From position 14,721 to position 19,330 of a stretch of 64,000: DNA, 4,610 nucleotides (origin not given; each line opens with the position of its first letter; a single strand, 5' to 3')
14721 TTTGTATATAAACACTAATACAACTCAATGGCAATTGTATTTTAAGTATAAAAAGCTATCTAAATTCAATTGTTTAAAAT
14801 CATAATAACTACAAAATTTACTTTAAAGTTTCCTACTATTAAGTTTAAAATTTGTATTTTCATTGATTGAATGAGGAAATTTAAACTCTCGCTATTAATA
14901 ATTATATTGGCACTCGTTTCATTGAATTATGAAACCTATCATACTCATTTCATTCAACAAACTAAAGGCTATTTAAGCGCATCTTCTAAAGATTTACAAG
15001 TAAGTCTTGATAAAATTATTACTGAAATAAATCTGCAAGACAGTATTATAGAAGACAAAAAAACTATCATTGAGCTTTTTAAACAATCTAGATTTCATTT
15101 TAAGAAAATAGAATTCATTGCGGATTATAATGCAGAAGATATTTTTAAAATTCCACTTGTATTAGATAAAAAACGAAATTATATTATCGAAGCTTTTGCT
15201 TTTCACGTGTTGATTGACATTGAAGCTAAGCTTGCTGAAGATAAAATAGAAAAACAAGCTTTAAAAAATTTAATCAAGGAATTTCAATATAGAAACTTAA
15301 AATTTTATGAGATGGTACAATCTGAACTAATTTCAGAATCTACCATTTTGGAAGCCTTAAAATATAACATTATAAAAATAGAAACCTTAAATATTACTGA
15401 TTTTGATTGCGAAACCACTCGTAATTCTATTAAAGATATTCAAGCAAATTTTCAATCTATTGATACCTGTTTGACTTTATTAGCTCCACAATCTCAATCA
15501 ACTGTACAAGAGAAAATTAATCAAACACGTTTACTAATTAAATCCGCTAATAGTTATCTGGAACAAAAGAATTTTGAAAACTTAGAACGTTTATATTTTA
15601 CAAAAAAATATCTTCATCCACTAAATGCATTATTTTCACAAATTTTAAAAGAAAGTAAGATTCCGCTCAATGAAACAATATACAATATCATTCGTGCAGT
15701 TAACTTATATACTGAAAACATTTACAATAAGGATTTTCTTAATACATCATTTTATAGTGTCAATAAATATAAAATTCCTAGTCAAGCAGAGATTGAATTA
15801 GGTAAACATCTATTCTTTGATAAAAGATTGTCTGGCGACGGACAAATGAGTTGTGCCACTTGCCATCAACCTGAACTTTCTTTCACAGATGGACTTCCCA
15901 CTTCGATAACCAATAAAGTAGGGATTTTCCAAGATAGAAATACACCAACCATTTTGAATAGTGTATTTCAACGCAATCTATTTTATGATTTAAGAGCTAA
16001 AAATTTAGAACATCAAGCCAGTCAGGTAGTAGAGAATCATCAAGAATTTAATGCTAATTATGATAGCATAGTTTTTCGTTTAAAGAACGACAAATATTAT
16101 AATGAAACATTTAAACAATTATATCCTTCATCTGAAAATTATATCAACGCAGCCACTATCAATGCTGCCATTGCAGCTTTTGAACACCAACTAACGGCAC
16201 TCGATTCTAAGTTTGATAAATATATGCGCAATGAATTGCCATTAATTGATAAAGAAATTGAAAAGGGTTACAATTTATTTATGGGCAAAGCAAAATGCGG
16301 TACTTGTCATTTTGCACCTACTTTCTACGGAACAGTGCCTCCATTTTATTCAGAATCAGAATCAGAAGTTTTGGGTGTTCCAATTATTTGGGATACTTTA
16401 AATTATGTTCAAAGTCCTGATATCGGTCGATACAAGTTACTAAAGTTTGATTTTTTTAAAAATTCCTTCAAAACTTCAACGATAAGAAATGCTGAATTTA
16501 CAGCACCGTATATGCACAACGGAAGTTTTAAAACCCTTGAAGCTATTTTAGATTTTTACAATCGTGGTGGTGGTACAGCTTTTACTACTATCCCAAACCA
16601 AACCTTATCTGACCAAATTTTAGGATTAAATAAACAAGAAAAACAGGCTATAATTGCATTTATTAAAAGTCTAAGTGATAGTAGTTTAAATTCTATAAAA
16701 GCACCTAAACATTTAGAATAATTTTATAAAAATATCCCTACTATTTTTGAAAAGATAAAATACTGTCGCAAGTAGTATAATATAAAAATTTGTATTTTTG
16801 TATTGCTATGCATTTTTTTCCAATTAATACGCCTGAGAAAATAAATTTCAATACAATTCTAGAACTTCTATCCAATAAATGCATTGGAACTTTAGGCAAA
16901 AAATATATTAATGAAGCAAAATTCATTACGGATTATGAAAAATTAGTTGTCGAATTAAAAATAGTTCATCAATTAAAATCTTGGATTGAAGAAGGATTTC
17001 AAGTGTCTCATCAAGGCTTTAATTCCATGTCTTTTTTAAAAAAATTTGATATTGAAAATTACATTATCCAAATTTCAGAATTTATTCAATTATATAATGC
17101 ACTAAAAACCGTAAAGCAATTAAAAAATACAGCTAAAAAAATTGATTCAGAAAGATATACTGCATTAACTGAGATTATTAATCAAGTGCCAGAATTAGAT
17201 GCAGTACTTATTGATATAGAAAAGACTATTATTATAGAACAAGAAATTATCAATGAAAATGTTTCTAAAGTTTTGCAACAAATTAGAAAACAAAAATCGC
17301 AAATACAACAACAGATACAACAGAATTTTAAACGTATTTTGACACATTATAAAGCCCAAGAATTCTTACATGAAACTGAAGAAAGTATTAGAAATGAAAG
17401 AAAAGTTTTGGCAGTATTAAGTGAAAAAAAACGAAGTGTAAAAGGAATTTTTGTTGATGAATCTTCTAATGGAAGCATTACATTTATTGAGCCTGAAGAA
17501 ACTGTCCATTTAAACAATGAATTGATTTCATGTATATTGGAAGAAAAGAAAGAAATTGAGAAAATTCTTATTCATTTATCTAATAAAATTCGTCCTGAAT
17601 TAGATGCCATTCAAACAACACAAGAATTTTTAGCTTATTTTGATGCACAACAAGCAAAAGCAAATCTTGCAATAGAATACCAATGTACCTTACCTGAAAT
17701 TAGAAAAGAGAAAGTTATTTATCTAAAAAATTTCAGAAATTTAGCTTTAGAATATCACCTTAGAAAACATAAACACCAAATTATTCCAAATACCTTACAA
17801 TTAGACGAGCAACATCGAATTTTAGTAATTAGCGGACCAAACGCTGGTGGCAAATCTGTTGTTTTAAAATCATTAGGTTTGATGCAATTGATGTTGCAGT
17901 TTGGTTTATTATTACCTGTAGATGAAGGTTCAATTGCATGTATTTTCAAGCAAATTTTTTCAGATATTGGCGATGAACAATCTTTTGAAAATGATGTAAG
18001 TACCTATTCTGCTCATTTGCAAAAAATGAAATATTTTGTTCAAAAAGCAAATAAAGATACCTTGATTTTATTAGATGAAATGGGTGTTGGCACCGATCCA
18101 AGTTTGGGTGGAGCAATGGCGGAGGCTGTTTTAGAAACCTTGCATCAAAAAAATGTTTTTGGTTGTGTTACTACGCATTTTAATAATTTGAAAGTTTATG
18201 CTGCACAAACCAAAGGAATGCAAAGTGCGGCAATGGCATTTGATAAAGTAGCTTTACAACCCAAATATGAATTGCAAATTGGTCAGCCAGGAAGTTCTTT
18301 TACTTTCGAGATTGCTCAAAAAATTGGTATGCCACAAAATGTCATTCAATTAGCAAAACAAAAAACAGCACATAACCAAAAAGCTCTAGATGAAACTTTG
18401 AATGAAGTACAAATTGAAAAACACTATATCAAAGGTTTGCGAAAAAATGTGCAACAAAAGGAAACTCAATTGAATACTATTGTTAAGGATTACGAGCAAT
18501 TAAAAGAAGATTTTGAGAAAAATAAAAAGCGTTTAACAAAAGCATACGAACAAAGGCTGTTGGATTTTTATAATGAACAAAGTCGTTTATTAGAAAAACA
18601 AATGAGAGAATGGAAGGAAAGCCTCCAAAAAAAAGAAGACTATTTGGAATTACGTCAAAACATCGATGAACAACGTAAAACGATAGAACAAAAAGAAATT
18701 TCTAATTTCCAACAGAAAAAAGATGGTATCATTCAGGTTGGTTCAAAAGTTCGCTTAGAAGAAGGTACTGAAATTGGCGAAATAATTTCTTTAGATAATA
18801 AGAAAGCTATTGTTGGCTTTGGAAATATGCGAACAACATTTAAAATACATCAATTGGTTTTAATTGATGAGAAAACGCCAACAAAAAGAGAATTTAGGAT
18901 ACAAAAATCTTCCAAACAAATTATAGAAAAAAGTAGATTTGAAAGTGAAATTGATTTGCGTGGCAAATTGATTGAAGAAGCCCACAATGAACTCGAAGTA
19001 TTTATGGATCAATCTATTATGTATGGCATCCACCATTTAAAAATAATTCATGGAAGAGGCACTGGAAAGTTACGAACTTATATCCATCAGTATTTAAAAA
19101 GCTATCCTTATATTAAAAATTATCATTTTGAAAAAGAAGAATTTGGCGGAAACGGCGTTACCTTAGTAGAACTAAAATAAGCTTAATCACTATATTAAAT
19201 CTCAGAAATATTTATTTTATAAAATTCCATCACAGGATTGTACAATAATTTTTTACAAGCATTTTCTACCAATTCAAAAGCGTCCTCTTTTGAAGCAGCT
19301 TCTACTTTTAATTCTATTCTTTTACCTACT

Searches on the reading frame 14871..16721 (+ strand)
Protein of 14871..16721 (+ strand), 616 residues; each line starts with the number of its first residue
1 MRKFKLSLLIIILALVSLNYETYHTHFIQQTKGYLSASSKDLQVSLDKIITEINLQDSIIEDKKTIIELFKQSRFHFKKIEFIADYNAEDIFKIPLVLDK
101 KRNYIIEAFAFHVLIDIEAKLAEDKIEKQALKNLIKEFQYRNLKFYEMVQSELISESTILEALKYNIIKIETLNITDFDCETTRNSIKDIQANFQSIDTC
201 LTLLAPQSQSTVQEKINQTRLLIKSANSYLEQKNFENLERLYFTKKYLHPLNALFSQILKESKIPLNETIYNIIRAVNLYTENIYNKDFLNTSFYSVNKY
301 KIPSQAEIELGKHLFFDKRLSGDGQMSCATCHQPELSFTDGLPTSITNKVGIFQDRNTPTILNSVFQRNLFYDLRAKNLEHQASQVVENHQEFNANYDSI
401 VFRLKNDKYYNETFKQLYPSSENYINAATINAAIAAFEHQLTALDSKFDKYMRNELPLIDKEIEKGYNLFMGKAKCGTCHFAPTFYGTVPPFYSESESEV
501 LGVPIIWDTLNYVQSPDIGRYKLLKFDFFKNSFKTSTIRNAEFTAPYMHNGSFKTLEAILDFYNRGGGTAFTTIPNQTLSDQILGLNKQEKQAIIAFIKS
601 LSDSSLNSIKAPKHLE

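Call 74: search_protein_families(library=pfam, proteins=[window:14871-16721:+], max_evalue=0.00001)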
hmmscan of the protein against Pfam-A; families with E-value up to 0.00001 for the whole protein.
window:14871-16721:+ (616 aa): 1 family
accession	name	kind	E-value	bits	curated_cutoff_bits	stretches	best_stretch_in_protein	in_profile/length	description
PF03150.19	CCP_MauG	-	2.7e-47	161.6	25.6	1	306-455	2-147/149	Di-haem cytochrome c peroxidase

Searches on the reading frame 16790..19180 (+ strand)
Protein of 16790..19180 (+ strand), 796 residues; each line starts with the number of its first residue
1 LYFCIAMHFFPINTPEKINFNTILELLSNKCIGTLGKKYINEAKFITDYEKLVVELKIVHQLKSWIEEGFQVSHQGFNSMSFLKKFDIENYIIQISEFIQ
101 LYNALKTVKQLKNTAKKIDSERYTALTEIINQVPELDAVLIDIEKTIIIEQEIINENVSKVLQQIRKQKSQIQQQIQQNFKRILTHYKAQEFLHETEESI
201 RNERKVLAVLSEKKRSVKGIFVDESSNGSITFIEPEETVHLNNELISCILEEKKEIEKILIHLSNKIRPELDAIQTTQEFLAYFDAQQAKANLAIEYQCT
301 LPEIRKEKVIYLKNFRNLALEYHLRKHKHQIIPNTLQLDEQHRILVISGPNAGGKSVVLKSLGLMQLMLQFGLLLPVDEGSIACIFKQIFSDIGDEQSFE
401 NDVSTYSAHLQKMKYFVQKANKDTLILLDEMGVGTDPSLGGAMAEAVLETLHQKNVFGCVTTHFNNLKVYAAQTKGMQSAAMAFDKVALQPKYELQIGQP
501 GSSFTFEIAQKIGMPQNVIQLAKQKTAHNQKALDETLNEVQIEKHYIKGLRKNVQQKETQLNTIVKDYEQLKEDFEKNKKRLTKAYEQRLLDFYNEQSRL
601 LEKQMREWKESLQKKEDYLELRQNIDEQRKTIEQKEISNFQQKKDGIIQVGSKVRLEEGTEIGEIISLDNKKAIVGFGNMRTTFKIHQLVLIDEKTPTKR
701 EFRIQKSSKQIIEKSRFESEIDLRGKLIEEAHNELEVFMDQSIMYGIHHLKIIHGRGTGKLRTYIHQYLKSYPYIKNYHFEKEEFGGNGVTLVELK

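Call 74: search_protein_families(library=pfam, proteins=[window:16790-19180:+], max_evalue=0.00001)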
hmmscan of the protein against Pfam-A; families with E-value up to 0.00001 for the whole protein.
window:16790-19180:+ (796 aa): 2 families
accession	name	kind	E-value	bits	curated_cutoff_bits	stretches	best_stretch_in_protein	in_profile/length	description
PF00488.27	MutS_V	-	1.2e-33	117.1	30.2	1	346-527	2-185/188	MutS domain V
PF01713.27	Smr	-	9.8e-24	83.8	25.7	1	721-796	1-77/77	Smr domain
